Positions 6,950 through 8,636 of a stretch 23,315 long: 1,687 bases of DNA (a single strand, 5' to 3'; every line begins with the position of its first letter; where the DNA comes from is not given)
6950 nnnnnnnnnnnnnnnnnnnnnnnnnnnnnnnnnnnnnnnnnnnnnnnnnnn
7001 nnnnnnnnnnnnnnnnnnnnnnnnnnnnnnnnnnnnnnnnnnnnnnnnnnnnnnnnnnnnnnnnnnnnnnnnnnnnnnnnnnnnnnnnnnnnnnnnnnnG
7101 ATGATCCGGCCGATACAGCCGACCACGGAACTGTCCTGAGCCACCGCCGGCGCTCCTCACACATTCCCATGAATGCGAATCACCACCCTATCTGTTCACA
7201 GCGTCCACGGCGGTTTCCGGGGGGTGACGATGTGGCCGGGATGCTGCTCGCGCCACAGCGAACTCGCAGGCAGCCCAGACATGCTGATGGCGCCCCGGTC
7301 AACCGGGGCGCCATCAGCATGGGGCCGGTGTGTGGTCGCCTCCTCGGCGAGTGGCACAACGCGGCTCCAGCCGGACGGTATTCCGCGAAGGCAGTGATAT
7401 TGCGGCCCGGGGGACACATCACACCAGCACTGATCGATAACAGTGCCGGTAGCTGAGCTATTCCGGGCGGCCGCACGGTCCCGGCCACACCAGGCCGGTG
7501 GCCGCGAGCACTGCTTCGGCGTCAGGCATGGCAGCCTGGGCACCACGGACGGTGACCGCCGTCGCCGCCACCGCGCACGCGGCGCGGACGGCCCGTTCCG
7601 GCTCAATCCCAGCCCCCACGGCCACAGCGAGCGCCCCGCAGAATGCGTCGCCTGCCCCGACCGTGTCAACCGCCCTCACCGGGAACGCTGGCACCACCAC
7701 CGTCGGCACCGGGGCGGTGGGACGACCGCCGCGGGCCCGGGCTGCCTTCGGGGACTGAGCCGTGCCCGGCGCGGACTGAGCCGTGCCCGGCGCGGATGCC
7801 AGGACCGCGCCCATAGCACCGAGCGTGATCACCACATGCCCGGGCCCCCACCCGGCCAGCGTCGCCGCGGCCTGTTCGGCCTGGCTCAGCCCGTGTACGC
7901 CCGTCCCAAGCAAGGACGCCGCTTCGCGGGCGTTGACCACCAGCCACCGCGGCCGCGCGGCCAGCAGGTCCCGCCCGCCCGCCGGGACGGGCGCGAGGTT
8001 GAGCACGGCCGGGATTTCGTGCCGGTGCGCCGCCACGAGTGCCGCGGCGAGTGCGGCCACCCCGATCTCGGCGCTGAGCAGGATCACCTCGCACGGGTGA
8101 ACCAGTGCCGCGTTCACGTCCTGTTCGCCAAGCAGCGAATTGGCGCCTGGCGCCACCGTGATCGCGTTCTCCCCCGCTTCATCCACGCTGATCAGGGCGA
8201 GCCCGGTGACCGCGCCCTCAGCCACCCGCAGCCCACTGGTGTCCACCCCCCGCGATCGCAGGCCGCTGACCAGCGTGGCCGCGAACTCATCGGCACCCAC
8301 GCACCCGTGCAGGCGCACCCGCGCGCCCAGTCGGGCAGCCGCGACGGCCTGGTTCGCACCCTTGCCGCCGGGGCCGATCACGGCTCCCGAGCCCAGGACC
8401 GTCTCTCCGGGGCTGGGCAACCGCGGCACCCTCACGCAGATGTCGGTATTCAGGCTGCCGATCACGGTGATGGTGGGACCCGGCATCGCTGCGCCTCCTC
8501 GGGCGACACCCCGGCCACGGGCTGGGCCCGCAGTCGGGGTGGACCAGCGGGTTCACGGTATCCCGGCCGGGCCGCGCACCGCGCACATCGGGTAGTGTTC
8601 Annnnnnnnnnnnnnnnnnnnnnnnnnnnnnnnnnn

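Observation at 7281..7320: Perfect 18-bp inverted repeat (40-nt hairpin) between ribokinase and the NfeD-flotillin operon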

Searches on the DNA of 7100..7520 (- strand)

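Call 24: search_rna_families(source=window, start=7100, end=7520, threshold=evalue, max_evalue=10, show_alignments=3)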
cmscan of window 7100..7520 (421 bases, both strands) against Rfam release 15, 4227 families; matches with E-value up to 10: 14.
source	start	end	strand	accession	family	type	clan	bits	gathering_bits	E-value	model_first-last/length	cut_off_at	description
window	7267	7333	+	RF03772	mir-4867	Gene; miRNA;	-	22.7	93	0.031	1-73/73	no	mir-4867 microRNA precursor family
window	7281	7320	+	RF04141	MIR8622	Gene; miRNA;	-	22.4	197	0.048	1-212/212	no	MIR8622 microRNA precursor family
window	7280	7322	+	RF03666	MIR7724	Gene; miRNA;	-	20.5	100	0.064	1-169/169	no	MIR7724 microRNA precursor family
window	7287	7314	-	RF02231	sX12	Gene; sRNA;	-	20.4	106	0.23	46-73/78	no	Xanthomonas sRNA sX12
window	7284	7317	-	RF03294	mir-H3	Gene; miRNA;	-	17.1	70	7.6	1-81/81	no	mir-H3 microRNA precursor family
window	7276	7327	-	RF02010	mir-3180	Gene; miRNA;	-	17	99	4.9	1-92/92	no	mir-3180 microRNA precursor family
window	7246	7318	+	RF02506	Atu_Ti1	Gene; sRNA;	-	15.8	55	5.3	1-92/92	no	Rhizobiales sRNA Atu_Ti1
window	7286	7379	+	RF01503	Afu_203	Gene; sRNA;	-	15.4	37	3.3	1-111/111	no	A. fumigatus sRNA Afu_203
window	7279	7322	-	RF01033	mir-767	Gene; miRNA;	-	14.8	90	4.9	1-86/86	no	mir-767 microRNA precursor family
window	7282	7319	-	RF00699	mir-134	Gene; miRNA;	-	14.5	68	6.8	1-73/73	no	mir-134 microRNA precursor family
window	7288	7313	-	RF02398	sau-6072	Gene; sRNA;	-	12.7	50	9.3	25-48/53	no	Staphylococcus sRNA sau-6072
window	7282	7320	-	RF02830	Scr1601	Gene; sRNA;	-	12.3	100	2.9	148-191/209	no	Streptomyces RNA 1601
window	7283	7320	-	RF02602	BASRCI414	Gene; sRNA;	-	10.5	270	3.6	197-229/229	no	Brucella sRNA CI414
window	7270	7353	-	RF02741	Rev44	Gene; antisense;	-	9.7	178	2.3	1-336/336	no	Soft rot Enterobacteriaceae Rev 44 asRNA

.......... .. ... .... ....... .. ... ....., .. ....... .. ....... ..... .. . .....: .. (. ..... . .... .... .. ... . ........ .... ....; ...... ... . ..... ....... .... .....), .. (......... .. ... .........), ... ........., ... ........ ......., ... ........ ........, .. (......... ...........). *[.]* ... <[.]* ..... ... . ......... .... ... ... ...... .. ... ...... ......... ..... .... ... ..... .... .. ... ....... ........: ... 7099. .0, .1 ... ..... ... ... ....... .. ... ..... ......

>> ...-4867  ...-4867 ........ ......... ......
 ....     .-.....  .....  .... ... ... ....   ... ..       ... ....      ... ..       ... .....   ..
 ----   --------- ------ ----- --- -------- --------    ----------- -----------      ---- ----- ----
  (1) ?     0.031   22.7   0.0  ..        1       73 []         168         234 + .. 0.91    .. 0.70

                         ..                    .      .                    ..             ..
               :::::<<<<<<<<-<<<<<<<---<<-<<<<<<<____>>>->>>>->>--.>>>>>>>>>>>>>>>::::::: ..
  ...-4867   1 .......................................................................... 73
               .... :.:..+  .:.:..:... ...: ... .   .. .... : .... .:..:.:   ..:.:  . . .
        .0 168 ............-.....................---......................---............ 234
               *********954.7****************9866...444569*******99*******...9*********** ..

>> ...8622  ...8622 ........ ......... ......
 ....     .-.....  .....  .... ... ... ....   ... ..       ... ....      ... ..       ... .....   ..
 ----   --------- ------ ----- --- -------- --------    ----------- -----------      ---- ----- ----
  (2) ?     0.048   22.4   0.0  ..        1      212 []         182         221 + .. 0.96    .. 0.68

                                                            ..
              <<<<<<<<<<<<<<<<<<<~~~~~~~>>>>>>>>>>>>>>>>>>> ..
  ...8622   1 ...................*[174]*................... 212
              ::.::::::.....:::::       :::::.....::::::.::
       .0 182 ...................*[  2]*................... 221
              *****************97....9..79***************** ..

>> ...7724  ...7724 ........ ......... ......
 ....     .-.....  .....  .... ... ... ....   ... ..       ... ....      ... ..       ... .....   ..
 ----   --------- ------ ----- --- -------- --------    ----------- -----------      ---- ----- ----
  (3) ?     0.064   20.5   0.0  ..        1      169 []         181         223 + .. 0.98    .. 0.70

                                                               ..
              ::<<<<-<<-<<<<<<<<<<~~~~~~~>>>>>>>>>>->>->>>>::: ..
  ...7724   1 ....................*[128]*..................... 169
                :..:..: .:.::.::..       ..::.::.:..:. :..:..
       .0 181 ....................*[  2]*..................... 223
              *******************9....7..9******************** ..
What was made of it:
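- On Any described RNA family (Rfam 15): At E up to 10 only chance hits on the bare hairpin appeared (call 24).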

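Call 47: build_rna_model(alignment_id=A5)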
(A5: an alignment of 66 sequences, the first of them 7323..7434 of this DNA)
Model R1 built from alignment A5 (66 sequences, 124 columns); structure: RNAalifold consensus.
model positions 112; base pairs 29; branch points 4; effective number of sequences 1.08; information 0.59 bits per position. Calibrated on 0.2 Mb of random sequence (short: E-values are rough).
structure used (alignment columns):
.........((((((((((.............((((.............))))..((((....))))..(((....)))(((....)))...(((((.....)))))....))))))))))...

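Call 48: search_with_rna_model(model_id=R1, source=window, filters=off, max_evalue=1, show_alignments=1)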
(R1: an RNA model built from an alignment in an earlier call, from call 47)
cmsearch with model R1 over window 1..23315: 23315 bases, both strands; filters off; matches with E-value up to 1: 13.
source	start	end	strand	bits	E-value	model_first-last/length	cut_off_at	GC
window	7323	7434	-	116.3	1.3e-25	1-112/112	no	0.66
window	7285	7321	-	14.1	0.1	1-112/112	no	0.7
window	7280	7316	+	13.7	0.13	1-112/112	no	0.7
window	14368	14404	+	12.6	0.23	62-99/112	no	0.89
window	13753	13861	+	12.5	0.25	1-112/112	no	0.72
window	17358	17394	-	10.8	0.61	1-112/112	no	0.84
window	14142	14228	-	10.7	0.65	1-112/112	no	0.72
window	3779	3873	-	10.6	0.67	1-112/112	no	0.67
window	19453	19497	-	10.6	0.67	1-112/112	no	0.76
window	4207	4299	+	10.4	0.76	1-112/112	no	0.69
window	822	873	-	10.1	0.89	1-112/112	no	0.73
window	18284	18332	+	10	0.93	1-112/112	no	0.65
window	5539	5666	-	9.9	1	1-112/112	no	0.72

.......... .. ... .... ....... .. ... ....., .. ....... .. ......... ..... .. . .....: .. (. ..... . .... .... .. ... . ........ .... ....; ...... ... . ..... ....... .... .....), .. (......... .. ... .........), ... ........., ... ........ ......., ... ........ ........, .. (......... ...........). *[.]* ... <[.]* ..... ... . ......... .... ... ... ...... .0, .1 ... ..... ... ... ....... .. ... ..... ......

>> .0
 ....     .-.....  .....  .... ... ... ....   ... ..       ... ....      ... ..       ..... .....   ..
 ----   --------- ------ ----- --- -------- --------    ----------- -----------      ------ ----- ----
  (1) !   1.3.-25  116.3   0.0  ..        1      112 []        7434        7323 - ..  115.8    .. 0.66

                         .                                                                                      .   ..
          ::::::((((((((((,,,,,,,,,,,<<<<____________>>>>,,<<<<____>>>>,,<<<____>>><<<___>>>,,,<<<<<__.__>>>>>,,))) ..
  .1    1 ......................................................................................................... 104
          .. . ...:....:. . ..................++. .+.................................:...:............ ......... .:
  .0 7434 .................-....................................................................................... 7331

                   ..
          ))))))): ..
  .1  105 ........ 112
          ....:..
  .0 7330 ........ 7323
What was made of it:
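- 7324..7428 (-): Core of the conserved small RNA, about 105 nt. Helix P1 pairs the 5' GCUGGUGUG... with the 3' ............ and encloses an almost invariant interior. The interior includes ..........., a CGCGG/CCGCG stem and a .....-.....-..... hairpin. The covariance model scores 116 bits at 7323-7434(-), the window's only significant hit (call 48).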

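Call 49: search_with_rna_model(model_id=R1, sources=[L003, L004, L005, L006, L007, L008, L009, L010, L011, L012, L013, L014, L015, L016, L017, L018, L019, L020, L021, L022, L023, L024, L025, L026, L027, L028, L029, L030, L031, L032, L033, L034, L035, L036, L037, L038, L039, L040, L041, L042, L043, L044, L045, L046, L047, L048, L049, L050, L051, L052, L053, L054, L055, L056, L057, L058, L059, L060, L061, L062, L063, L064, L065, L066, L067, L068], max_evalue=1)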
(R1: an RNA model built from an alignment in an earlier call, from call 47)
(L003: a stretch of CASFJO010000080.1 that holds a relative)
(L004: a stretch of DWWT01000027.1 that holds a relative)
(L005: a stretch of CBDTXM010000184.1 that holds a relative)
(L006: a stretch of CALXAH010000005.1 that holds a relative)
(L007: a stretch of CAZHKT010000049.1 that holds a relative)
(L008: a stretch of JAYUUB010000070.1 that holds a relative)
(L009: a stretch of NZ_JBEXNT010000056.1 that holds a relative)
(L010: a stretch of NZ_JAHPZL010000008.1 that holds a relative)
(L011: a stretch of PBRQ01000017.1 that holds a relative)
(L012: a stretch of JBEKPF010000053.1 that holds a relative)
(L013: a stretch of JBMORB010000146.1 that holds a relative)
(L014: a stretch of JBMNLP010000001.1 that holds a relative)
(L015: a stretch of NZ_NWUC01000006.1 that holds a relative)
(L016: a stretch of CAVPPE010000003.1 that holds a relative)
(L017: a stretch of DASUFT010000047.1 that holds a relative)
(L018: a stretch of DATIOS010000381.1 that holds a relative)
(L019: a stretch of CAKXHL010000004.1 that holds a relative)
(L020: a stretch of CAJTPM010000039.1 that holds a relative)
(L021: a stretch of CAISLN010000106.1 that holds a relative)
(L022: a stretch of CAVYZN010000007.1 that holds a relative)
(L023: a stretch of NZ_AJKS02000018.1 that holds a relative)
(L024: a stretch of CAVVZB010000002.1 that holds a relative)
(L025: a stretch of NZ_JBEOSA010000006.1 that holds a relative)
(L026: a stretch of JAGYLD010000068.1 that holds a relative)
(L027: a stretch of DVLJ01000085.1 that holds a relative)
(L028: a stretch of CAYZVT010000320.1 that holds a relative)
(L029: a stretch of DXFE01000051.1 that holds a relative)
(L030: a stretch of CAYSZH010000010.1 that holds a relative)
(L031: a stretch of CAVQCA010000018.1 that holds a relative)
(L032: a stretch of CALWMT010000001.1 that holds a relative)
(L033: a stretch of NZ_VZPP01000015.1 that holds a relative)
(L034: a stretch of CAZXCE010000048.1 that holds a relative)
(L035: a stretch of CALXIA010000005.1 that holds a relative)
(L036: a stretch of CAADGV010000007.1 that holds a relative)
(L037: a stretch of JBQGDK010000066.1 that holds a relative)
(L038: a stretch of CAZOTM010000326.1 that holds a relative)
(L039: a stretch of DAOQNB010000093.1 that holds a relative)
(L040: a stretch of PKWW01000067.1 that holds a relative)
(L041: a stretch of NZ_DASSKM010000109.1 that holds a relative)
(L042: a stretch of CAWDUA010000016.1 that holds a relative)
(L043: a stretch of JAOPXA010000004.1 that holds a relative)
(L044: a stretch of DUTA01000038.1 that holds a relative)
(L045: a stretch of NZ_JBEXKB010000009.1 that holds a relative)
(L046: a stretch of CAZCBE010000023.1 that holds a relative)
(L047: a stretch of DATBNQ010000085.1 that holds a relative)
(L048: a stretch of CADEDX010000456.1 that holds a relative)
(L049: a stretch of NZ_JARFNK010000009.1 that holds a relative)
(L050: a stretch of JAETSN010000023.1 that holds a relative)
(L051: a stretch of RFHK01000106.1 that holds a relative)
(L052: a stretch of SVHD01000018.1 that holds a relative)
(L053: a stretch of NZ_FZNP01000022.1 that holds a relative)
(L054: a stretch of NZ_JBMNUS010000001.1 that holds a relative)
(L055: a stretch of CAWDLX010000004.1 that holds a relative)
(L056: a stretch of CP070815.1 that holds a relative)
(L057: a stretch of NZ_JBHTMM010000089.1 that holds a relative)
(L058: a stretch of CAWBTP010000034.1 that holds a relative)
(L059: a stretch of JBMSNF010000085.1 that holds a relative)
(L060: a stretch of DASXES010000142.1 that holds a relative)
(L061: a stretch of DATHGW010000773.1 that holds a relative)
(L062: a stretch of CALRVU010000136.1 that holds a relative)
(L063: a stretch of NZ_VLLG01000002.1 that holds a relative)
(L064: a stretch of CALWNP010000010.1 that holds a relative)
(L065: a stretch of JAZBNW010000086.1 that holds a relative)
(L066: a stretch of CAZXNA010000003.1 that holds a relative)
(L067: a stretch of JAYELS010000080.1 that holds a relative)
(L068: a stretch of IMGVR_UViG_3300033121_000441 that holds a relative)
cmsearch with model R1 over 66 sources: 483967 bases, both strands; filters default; matches with E-value up to 1: 2.
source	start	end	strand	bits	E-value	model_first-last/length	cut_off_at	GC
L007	663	766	-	16.9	0.48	1-112/112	no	0.65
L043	3400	3487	-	15.7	0.89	1-112/112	no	0.73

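Call 62: search_with_rna_model(model_id=R1, sources=[L196, L197, L198, L199, L069, L072, L073, L075], max_evalue=0.01)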
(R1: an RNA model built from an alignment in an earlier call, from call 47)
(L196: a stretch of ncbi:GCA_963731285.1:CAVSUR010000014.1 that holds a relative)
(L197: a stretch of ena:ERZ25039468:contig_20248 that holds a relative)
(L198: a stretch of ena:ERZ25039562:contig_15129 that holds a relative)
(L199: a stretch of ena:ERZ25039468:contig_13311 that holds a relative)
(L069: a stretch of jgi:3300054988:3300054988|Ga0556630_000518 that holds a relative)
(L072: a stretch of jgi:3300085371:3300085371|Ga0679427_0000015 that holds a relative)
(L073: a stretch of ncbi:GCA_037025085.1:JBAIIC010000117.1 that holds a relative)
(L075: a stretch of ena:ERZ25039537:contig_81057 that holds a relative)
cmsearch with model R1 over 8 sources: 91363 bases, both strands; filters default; matches with E-value up to 0.01: 7.
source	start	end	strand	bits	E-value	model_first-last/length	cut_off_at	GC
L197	1854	1962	-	121.4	3.2e-26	1-112/112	no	0.7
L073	4425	4535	-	120.9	4.1e-26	1-112/112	no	0.69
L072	4492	4605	-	119.4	9.1e-26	1-112/112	no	0.69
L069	9425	9536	+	116.8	3.8e-25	1-112/112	no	0.68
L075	4475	4583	-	116.8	3.9e-25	1-112/112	no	0.69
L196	3272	3382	-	112.9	3.1e-24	1-112/112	no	0.68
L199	2231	2345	-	105.5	1.6e-22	1-112/112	no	0.7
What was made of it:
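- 7280..7464 (.): Minimum extent of the promoter-RNA-hairpin module that is inverted in this clade relative to the kinase and 80-aa/flotillin genes, compared with all other flotillin-linked loci. Flotillin loci chosen independently agree (call 62).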

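Call 63: search_with_rna_model(model_id=R1, source=L198, filters=off, max_evalue=1)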
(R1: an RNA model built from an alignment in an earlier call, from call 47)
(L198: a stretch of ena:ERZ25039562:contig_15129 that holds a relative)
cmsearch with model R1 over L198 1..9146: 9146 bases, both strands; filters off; matches with E-value up to 1: 17.
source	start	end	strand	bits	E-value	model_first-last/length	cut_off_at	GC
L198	5182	5222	-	11.8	0.14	1-112/112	no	0.78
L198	7957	7987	+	11.4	0.18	1-112/112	no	0.77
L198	5177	5217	+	10.7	0.25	1-112/112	no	0.76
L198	8806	8842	+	10.2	0.33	1-112/112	no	0.68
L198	5012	5126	+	10.1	0.35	1-112/112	no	0.71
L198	3850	3884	-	10.1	0.35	1-112/112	no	0.77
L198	7962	7992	-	9.8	0.42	1-112/112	no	0.74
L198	6591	6630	-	9.4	0.5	1-112/112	no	0.65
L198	5080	5131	-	9.3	0.55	1-112/112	no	0.75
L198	3164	3223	+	9.2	0.57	1-112/112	no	0.78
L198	6586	6625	+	9.2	0.57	1-112/112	no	0.68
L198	132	254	-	9.2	0.58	1-112/112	no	0.75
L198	9023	9077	-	9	0.62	1-112/112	no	0.69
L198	996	1032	+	8.7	0.73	1-112/112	no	0.81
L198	15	131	+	8.6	0.79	1-112/112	no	0.73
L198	8460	8517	-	8.4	0.9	1-112/112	no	0.71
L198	4302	4402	-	8.2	0.97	1-112/112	no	0.67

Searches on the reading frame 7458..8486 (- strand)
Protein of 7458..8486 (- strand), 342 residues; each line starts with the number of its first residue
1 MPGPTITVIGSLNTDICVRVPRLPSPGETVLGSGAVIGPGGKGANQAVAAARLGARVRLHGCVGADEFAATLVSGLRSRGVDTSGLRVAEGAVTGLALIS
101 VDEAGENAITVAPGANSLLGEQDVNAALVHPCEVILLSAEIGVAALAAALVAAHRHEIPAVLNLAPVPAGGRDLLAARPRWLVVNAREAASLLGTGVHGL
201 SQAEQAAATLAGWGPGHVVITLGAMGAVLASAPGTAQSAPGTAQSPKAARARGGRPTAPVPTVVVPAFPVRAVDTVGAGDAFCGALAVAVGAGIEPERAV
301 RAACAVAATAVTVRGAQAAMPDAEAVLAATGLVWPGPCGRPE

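Call 7: search_protein_families(library=pfam, proteins=[window:7458-8486:-], max_evalue=0.01)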
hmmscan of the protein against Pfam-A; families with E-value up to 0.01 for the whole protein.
window:7458-8486:- (342 aa): 2 families
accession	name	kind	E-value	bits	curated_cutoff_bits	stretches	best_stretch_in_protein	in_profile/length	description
PF00294.29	PfkB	-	7.2e-51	173.7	25.8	1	6-322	4-301/302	pfkB family carbohydrate kinase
PF08543.17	Phos_pyr_kin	-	0.00097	19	27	0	182-224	123-165/246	Phosphomethylpyrimidine kinase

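Call 56: search_protein_families(library=ncbifam, proteins=[window:7458-8486:-], max_evalue=0.1)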
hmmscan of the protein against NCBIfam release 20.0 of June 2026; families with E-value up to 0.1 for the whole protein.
window:7458-8486:- (342 aa): 25 families
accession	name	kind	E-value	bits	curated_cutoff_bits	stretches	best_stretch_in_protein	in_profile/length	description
TIGR02152.1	D_ribokin_bact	equivalog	3e-75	253.3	299.65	2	6-233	1-230/298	ribokinase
NF008353.0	PRK11142.1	equivalog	2e-60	204.9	341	2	5-242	4-241/307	ribokinase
NF053626.1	RibKinHalex1628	equivalog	2.4e-23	83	330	2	6-153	4-151/293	ATP-dependent ribose-1-phosphate kinase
TIGR04382.1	myo_inos_iolC_N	equivalog_domain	1.1e-21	77.4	300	1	40-327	34-306/309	5-dehydro-2-deoxygluconokinase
NF040938.1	KDG_KDGal_kin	equivalog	3.3e-19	69.1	400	2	264-325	237-298/305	bifunctional 2-dehydro-3-deoxygluconokinase/2-dehydro-3-deoxygalactonokinase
TIGR03168.1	1-PFK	subfamily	4.7e-19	68.4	216.4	2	14-240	10-238/305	hexose kinase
TIGR03828.1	pfkB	equivalog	2.3e-18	66.3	292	2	15-239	11-237/305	1-phosphofructokinase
NF041134.1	R1P_kin_Thcocales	equivalog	1.6e-16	60.5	500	1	7-163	4-154/291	ADP-dependent ribose-1-phosphate kinase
NF006957.1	PRK09434.1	equivalog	1.5e-14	54.2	450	2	39-136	26-129/302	fructokinase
NF049991.1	TagKinase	equivalog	3.8e-14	52.2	420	2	25-132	24-135/321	tagatose kinase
NF041320.1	pfkB_Halo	equivalog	3.3e-12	46.4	400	2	262-318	228-284/302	1-phosphofructokinase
NF007321.0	PRK09813.1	equivalog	3.9e-11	42.9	247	2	39-93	23-77/261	fructoselysine 6-kinase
NF047869.1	myo_kin_aldol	exception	1.9e-08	33.2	600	1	40-164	39-170/586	bifunctional 5-dehydro-2-deoxygluconokinase/5-dehydro-2-deoxyphosphogluconate aldolase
NF041332.1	KDG_KDGal_kin_Halo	equivalog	2.7e-08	33.6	440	1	266-324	247-305/320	bifunctional 2-dehydro-3-deoxygluconokinase/2-dehydro-3-deoxygalactonokinase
NF041633.1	trifunc_aldol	exception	1.1e-07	30.7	700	2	266-315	507-556/580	KHG/KDPG aldolase/sugar kinase fusion protein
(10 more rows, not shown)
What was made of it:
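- Checked: Its best NCBIfam match is ribokinase, at 253 bits against a curated cut-off of 299.65 (call 56).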
